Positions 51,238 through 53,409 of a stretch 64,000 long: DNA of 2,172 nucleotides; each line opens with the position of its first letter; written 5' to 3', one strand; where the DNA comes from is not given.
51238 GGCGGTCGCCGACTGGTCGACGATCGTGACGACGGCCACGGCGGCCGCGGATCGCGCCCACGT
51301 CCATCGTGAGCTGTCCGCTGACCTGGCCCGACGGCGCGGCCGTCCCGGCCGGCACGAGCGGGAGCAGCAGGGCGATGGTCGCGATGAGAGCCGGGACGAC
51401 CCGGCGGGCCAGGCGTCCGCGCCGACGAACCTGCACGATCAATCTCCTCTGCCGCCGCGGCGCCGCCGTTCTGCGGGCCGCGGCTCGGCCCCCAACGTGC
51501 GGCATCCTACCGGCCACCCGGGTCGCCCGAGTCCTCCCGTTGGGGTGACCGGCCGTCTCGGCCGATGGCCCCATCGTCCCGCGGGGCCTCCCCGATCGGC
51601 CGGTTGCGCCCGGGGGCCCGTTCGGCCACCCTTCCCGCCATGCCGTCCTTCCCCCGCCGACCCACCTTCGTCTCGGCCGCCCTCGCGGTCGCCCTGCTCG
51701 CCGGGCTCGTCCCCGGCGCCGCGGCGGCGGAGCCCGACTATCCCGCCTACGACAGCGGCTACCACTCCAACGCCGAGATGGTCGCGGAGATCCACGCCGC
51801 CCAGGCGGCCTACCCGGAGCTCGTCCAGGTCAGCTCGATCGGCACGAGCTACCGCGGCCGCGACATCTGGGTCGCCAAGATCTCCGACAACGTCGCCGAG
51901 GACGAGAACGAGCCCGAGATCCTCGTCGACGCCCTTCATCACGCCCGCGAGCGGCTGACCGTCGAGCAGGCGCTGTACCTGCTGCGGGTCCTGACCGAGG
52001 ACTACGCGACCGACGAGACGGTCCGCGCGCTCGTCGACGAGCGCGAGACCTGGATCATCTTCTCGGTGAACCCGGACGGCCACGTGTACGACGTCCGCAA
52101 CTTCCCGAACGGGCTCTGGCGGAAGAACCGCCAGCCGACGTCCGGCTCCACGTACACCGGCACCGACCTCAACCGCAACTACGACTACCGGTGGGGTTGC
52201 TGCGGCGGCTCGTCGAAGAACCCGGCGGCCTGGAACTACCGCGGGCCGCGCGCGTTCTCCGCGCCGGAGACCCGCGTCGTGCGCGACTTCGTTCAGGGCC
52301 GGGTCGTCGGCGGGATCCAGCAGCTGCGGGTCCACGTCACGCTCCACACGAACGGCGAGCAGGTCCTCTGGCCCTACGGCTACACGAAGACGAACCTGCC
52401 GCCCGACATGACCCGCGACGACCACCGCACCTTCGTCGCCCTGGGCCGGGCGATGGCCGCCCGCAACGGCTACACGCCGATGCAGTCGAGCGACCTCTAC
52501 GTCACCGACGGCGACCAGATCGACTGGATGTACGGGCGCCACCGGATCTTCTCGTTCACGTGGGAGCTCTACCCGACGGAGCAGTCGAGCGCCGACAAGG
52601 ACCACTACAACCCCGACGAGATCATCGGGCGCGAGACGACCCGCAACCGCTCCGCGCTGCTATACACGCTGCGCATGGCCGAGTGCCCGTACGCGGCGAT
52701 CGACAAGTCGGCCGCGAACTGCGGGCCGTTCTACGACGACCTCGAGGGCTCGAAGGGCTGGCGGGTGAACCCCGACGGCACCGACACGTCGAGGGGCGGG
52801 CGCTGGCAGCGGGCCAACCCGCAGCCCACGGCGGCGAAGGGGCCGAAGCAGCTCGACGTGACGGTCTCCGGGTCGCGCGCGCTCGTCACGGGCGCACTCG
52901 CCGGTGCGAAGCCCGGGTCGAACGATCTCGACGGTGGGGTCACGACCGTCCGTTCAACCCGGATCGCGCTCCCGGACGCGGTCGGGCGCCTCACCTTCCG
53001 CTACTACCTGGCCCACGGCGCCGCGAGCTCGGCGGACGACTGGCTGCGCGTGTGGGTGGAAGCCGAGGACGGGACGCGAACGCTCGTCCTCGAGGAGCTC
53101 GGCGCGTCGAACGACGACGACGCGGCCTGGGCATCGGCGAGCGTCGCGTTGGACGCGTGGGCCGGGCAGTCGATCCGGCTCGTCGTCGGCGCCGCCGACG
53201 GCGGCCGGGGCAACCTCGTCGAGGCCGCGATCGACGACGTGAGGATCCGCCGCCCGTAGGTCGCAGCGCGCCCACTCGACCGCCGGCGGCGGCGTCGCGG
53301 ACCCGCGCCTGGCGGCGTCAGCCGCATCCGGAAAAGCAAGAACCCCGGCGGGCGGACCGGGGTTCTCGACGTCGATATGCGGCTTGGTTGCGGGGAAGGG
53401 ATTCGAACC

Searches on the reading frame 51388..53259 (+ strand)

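Call 52: search_protein_families(library=pfam, proteins=[window:51388-53259:+], max_evalue=0.00001)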
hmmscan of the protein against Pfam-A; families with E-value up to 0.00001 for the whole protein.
window:51388-53259:+ (623 aa): 1 family
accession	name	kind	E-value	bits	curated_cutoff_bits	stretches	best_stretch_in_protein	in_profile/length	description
PF00246.29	Peptidase_M14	-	1e-63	216.1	21.6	1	132-399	2-266/286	Zinc carboxypeptidase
